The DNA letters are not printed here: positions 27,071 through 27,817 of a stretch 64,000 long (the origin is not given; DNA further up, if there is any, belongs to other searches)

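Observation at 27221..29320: Translationally coupled Pif1-family helicase (with C-terminal HTH) and ParB/Srx-like nuclease-domain protein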

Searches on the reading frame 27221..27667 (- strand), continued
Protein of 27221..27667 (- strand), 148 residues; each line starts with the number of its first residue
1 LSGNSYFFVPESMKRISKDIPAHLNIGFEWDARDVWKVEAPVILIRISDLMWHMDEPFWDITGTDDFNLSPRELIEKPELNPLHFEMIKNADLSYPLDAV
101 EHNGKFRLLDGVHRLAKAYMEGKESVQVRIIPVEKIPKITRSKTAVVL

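Call 28: find_encoding_contigs(protein=P0164, flank=6000, max_places=4)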
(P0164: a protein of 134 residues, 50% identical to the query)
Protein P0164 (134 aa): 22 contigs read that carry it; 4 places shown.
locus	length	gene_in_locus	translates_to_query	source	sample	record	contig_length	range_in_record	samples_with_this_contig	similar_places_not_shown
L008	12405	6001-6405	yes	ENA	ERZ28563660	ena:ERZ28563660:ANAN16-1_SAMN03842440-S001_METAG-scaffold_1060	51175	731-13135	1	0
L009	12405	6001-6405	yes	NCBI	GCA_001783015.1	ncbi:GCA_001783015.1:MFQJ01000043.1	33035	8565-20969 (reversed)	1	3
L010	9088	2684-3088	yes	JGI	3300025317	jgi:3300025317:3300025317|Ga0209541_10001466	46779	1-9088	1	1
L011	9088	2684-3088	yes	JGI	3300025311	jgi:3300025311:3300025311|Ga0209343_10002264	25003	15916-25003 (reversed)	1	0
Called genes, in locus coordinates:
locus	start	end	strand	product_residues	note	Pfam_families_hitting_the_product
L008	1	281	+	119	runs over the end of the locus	PF04977:DivIC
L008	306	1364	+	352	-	PF13623:SurA_N_2 (weak), PF13624:SurA_N_3 (weak), PF13145:Rotamase_2, PF13616:Rotamase_3, PF00639:Rotamase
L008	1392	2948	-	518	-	PF00239:Resolvase, PF07508:Recombinase, PF13408:Zn_ribbon_recom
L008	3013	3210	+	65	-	-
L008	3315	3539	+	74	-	-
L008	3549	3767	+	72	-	PF13560:HTH_31, PF12844:HTH_19, PF01381:HTH_3, PF13413:HTH_25 (faint), PF13443:HTH_26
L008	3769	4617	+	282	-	-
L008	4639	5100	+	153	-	-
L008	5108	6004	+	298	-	-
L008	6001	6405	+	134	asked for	-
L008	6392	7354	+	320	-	PF01636:APH, PF01633:Choline_kinase (faint)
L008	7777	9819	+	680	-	PF21760:SecD_1st, PF00639:Rotamase (weak), PF13616:Rotamase_3, PF00639:Rotamase, PF13145:Rotamase_2 (weak), PF22599:SecDF_P1_head, PF02355:SecD_SecF_C, PF03176:MMPL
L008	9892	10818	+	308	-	PF07549:Sec_GG, PF02355:SecD_SecF_C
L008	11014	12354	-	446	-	PF04107:GCS2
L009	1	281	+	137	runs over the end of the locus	PF04977:DivIC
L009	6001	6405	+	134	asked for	-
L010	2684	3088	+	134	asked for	-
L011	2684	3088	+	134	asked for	-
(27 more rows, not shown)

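Call 36: predict_structure(alignment_id=A2)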
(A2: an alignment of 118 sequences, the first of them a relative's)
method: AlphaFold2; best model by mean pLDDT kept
length: 136 residues; sequences in the alignment: 118
mean_pLDDT: 87.6   pTM: 0.81
mean pLDDT of the five models: 87.6, 86.5, 86.3, 85.4, 85.2
residues with pLDDT >= 90: 89; 70-90: 29; 50-70: 11; < 50: 7
segments of 3 or more residues with pLDDT < 50: 131-136
pLDDT, mean of each block of 10 residues (from residue 1): 63 81 92 97 93 91 97 98 96 93 98 97 73 39
secondary structure, 60 per line:
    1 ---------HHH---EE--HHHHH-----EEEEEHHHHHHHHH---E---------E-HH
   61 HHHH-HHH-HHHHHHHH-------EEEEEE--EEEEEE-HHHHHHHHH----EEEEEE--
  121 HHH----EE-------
elements in order: H20-24 E30-34 H35-43 H59-64 H70-77 E85-90 E93-98 H100-108 E113-118
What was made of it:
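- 27221..27631 (-): Orphan single-domain ParB/Srx-fold protein of 136 aa. It belongs to an uncharacterised family with the motif LDGxHRL (GxxR P-motif). It is probably NTP-binding. AF2 pLDDT 87.6, pTM 0.81 (call 36).
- On ParB/Srx (ParB-CTPase) fold superfamily: AF2 model with pLDDT 87.6 (call 36). The motif lies at the junction of strand 93-98 and helix 100-108 in the model (call 36).
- Tried and rejected: It was replaced by an MSA-based model (call 36).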

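Call 44: fold_search(model_id=the predicted structure, library=pdb)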
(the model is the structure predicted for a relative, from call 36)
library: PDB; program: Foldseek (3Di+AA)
matches with E <= 10: 146; with E <= 0.001: 0
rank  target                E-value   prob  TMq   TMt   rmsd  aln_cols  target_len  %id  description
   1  6ky4                  2.5e-03  1.00  0.34  0.51   5.6        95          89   16  Crystal structure of Sulfiredoxin from Arabidopsis thaliana (released 2019-10-16)
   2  6ryk_A                3.9e-03  0.95  0.30  0.31   8.6       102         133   18  Crystal structure of the ParB-like protein PadC (released 2020-01-22)
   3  6ryk_B                4.5e-03  0.95  0.30  0.31   8.6       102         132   18  Crystal structure of the ParB-like protein PadC (released 2020-01-22)
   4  7nfu_B                7.9e-03  0.99  0.37  0.26   5.9       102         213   13  Crystal structure of C-terminally truncated Geobacillus thermoleovorans nucleoid occlusion protein Noc (released 2021-02-17)
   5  7bnr_A                7.9e-03  0.98  0.36  0.27   6.5        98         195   14  Crystal structure of a ParB Q52A mutant from Myxococcus xanthus bound to CTPyS (released 2021-09-08)
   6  7bnk_A                9.0e-03  0.98  0.36  0.27   6.5        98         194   14  Crystal structure of ParB from Myxococcus xanthus bound to CDP and Monothiophosphate (released 2021-09-08)
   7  6sdk_B                9.0e-03  0.98  0.36  0.27   5.7       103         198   16  Crystal structure of bacterial ParB dimer bound to CDP (released 2019-10-23)
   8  5ujd_A                9.6e-03  1.00  0.33  0.19   2.9        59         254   25  SbnI from Staphylococcus pseudintermedius (released 2018-01-24)
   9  7bnk_B                1.1e-02  0.97  0.36  0.27   6.8        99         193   16  Crystal structure of ParB from Myxococcus xanthus bound to CDP and Monothiophosphate (released 2021-09-08)
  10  5uje                  1.2e-02  1.00  0.39  0.23   5.4        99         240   18  SbnI with C-terminal truncation from Staphylococcus aureus (released 2018-01-24)
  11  7nfu_A                1.4e-02  0.98  0.38  0.26   7.1       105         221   15  Crystal structure of C-terminally truncated Geobacillus thermoleovorans nucleoid occlusion protein Noc (released 2021-02-17)
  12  7bm8_A                1.6e-02  0.95  0.35  0.28   6.5       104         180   13  Crystal structure of the C-terminally truncated chromosome-partitioning protein ParB from Caulobacter crescentus compl (released 2021-04-28)
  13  3hy2_X                1.7e-02  0.92  0.31  0.41   7.5        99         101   15  Crystal Structure of Sulfiredoxin in Complex with Peroxiredoxin I and ATP:Mg2+ (released 2009-10-06)
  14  7lj1_g                1.7e-02  0.91  0.31  0.39   7.8        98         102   15  Human Prx1-Srx Decameric Complex (released 2021-07-14)
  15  7lj1_i                1.8e-02  0.90  0.30  0.39   7.8        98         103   15  Human Prx1-Srx Decameric Complex (released 2021-07-14)
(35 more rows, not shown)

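Call 45: find_related_loci(query=A2, collection=metagenome_contigs, flank=8000)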
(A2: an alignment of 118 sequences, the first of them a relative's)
Query A2 (136 aa) in metagenome_contigs; peptide patterns used: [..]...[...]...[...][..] (x = any residue, [..] = any of these).
562 stretches matched a pattern; 381 encode a relative of the query (tblastn E <= 1e-3); the best 80 are kept; 80 distinct loci.
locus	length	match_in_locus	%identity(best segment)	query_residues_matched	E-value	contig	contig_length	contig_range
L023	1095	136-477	50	16-129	3e-43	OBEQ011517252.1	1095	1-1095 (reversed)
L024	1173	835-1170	52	16-127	5e-43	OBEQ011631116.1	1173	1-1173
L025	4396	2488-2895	45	4-136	1e-40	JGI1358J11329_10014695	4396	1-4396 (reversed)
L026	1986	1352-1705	47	16-133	8e-39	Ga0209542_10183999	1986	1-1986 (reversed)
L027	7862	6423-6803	49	1-129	4e-38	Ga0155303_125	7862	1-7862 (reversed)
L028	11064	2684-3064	49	1-129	4e-38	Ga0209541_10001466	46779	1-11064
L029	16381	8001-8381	49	1-129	4e-38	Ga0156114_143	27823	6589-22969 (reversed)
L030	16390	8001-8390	43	1-130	1e-37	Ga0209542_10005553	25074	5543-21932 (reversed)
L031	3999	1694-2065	43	12-135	1e-36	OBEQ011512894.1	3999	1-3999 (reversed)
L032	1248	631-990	46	12-131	2e-37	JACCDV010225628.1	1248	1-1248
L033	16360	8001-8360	48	12-129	2e-36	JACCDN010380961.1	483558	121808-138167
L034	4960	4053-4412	48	12-129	2e-36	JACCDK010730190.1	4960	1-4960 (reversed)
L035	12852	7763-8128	48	9-127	3e-36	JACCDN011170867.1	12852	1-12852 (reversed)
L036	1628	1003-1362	44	12-131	2e-36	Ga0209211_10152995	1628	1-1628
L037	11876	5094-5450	43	12-130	4e-36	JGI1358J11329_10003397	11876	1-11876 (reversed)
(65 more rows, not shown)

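Call 46: find_related_loci(query=A2, collection=viral_contigs, flank=8000)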
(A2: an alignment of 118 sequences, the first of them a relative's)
Query A2 (136 aa) in viral_contigs; peptide patterns used: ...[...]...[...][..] (x = any residue, [..] = any of these).
43 stretches matched a pattern; 6 encode a relative of the query (tblastn E <= 1e-3); 6 distinct loci.
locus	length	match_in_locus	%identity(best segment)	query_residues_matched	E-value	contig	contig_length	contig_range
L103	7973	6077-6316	43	57-134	9e-15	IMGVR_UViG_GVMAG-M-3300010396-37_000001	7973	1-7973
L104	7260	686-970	31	33-126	4e-13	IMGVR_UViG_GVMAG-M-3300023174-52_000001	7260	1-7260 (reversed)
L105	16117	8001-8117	54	76-114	2e-11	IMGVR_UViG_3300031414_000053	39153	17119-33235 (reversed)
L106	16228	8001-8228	30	56-126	2e-6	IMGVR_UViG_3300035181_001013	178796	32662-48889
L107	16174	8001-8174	40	76-129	1e-6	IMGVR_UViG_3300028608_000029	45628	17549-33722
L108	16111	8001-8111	45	72-111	5e-5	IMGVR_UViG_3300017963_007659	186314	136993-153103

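Call 50: search_protein_families(library=pfam, alignment_id=A3, max_evalue=0.0001)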
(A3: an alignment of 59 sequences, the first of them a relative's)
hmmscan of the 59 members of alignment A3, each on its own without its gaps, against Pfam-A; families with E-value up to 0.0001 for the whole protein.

A. member 1, L025:2276-2482:+ (68 aa): 4 families
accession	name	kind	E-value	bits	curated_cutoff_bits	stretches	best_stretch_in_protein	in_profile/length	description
PF01381.28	HTH_3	-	2.1e-12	47.3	23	1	12-66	1-55/55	Helix-turn-helix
PF13560.12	HTH_31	-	3e-11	43.9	27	1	8-66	2-61/64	Helix-turn-helix domain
PF13443.12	HTH_26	-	1.4e-09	38.5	22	1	11-68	1-59/63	Cro/C1-type HTH DNA-binding domain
PF12844.13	HTH_19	-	1.7e-09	37.9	30.2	1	9-67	1-59/64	Helix-turn-helix domain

B. families by the number of members that match (of 59 scanned): 61 families (the first 25 are shown)
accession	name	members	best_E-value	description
PF07516.18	SecA_SW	3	1.1e-57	SecA Wing and Scaffold domain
PF02810.21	SEC-C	3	8.8e-10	SEC-C motif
PF07517.20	SecA_DEAD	2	3.1e-120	SecA DEAD-like domain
PF21090.3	P-loop_SecA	2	2.1e-84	SecA P-loop domain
PF01300.24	Sua5_yciO_yrdC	2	5.5e-45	Telomere recombination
PF01043.26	SecA_PP_bind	2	5.1e-42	SecA preprotein cross-linking domain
PF00702.32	Hydrolase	2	3.8e-17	haloacid dehalogenase-like hydrolase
PF13419.12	HAD_2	2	2e-15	Haloacid dehalogenase-like hydrolase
PF13561.12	adh_short_C2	1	1e-62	Enoyl-(Acyl carrier protein) reductase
PF00106.31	adh_short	1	5.3e-55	short chain dehydrogenase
PF22505.1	RNase_J_b_CASP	1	3.4e-44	Ribonuclease J, beta-CASP domain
PF02592.20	Vut_1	1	1.3e-43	Putative vitamin uptake transporter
PF04480.18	DUF559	1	4.3e-35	Protein of unknown function (DUF559)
PF17770.6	RNase_J_C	1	2.6e-32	Ribonuclease J C-terminal domain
PF00534.26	Glycos_transf_1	1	1.5e-29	Glycosyl transferases group 1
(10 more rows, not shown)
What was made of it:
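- Upstream neighbours include SecA, Sua5, HAD, RNase J, MurB and NUDIX (call 50).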

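Call 52: search_protein_families(library=pfam, alignment_id=A4, max_evalue=0.0001)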
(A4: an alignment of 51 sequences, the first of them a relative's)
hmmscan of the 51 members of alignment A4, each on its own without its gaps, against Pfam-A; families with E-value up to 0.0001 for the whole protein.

A. member 1, P0019 (883 aa): 0 families

B. families by the number of members that match (of 51 scanned): 28 families (the first 25 are shown)
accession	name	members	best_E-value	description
PF13508.13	Acetyltransf_7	2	4.7e-15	Acetyltransferase (GNAT) domain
PF00583.31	Acetyltransf_1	2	8.3e-15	Acetyltransferase (GNAT) family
PF13673.13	Acetyltransf_10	2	2.2e-11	Acetyltransferase (GNAT) domain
PF00856.33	SET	2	6.1e-11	SET domain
PF04266.20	ASCH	2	2.7e-10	ASCH domain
PF00300.27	His_Phos_1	1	2.1e-39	Histidine phosphatase superfamily (branch 1)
PF00702.32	Hydrolase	1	2.7e-17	haloacid dehalogenase-like hydrolase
PF13419.12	HAD_2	1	4.7e-17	Haloacid dehalogenase-like hydrolase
PF12146.15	Hydrolase_4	1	3.2e-15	Serine aminopeptidase, S33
PF00293.34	NUDIX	1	1.5e-13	NUDIX domain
PF03575.23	Peptidase_S51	1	3.3e-13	Peptidase family S51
PF03372.29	Exo_endo_phos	1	5.1e-13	Endonuclease/Exonuclease/phosphatase family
PF00561.26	Abhydrolase_1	1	2.7e-12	alpha/beta hydrolase fold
PF00719.24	Pyrophosphatase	1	4.5e-10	Inorganic pyrophosphatase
PF13242.12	Hydrolase_like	1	6.1e-09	HAD-hyrolase-like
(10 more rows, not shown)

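Call 61: fold_search(model_id=the predicted structure, library=viral)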
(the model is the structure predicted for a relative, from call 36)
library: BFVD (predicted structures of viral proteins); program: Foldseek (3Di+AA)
matches with E <= 10: 396; with E <= 0.001: 14
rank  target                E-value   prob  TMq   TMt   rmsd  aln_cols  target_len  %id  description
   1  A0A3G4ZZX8            9.8e-08  1.00  0.62  0.35   4.2       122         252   21  ParB/Sulfiredoxin domain-containing protein [Faunusvirus sp.]
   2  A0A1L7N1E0            2.4e-07  1.00  0.56  0.12   4.2       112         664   28  Putative RNA polymerase beta prime subunit [Ralstonia phage RP31]
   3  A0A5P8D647            3.1e-07  1.00  0.57  0.56   4.4       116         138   27  (no name in the UniProt tables at hand)
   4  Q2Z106                1.4e-06  1.00  0.58  0.66   4.6       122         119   22  ParB/Sulfiredoxin domain-containing protein [Pseudomonas phage EL]
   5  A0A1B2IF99            3.1e-06  1.00  0.59  0.72   3.6       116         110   24  (no name in the UniProt tables at hand)
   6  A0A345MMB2            4.4e-05  1.00  0.53  0.61   4.0       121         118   16  (no name in the UniProt tables at hand)
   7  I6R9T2                4.4e-05  1.00  0.52  0.43  10.7       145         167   20  (no name in the UniProt tables at hand)
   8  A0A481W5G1            1.1e-04  1.00  0.51  0.73   4.6       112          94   19  ParB/Sulfiredoxin domain-containing protein [Pseudomonas phage Psa21]
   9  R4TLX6                1.9e-04  1.00  0.44  0.05   8.6       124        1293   18  (no name in the UniProt tables at hand)
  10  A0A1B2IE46            3.4e-04  1.00  0.39  0.42   8.4       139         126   19  ParB/Sulfiredoxin domain-containing protein [Erwinia phage vB_EamM_Kwan]
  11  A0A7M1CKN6            4.7e-04  1.00  0.41  0.44   6.3        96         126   26  (no name in the UniProt tables at hand)
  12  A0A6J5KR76            6.1e-04  1.00  0.43  0.69   6.9       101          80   24  ParB/Sulfiredoxin [uncultured Caudovirales phage]
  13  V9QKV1                7.4e-04  1.00  0.38  0.24   6.8        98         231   15  (no name in the UniProt tables at hand)
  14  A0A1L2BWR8            7.4e-04  1.00  0.43  0.13  10.8       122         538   16  ParB/Sulfiredoxin domain-containing protein [Nodularia phage vB_NpeS-2AV2]
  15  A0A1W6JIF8            1.1e-03  1.00  0.36  0.29   7.1       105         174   14  ParB-like nuclease domain containing protein [Lactococcus phage AM6]
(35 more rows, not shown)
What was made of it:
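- On ParB/Srx (ParB-CTPase) fold superfamily: The Foldseek PDB and BFVD hit lists are dominated by ParB/Srx proteins (calls 44, 61).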

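Call 75: search_protein_families(library=pfam, alignment_id=A5, max_evalue=0.0001)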
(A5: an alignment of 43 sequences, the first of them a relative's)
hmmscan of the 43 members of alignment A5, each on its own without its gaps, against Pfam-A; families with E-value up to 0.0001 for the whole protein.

A. member 1, L023:492-881:+ (129 aa): 0 families

B. families by the number of members that match (of 43 scanned): 48 families (the first 25 are shown)
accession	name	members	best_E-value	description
PF00293.34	NUDIX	2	6.8e-22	NUDIX domain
PF02239.22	Cytochrom_D1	1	8.4e-73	Cytochrome D1 heme domain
PF00326.27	Peptidase_S9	1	1.9e-47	Prolyl oligopeptidase family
PF01596.23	Methyltransf_3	1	2.5e-38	O-methyltransferase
PF13737.12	DDE_Tnp_1_5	1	2.2e-34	Transposase DDE domain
PF01327.26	Pep_deformylase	1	1.6e-30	Polypeptide deformylase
PF02882.25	THF_DHG_CYH_C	1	1.2e-27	Tetrahydrofolate dehydrogenase/cyclohydrolase, NAD(P)-binding domain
PF09900.14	DUF2127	1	5.9e-24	Predicted membrane protein (DUF2127)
PF01609.27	DDE_Tnp_1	1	1.3e-23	Transposase DDE domain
PF01636.29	APH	1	6.9e-23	Phosphotransferase enzyme family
PF00763.28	THF_DHG_CYH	1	8.1e-23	Tetrahydrofolate dehydrogenase/cyclohydrolase, catalytic domain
PF03641.19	Lysine_decarbox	1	1.1e-21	Possible lysine decarboxylase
PF13310.11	Virulence_RhuM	1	1.4e-20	Virulence protein RhuM family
PF13578.12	Methyltransf_24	1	1.9e-16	Methyltransferase domain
PF00892.27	EamA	1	1.4e-15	EamA-like transporter family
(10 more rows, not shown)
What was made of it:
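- Downstream neighbours include NUDIX, transposase, deformylase, FolD, APH and Fic (call 75). Family-wide contexts and fusions are dominated by small-molecule enzymes and unrelated housekeeping genes (calls 50, 52, 75).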

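Call 77: list_cluster_members(proteins=[P0001, P0270])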
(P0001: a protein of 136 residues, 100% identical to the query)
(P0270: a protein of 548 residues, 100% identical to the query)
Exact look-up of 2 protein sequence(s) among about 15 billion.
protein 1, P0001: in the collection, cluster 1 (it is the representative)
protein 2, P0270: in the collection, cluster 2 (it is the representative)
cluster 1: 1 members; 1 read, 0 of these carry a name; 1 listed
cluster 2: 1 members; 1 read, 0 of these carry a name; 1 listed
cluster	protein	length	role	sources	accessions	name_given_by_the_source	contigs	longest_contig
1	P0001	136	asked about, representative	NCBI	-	-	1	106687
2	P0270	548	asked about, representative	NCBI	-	-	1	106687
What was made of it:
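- Tried and rejected: The cluster look-up gave no organism name (call 77).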
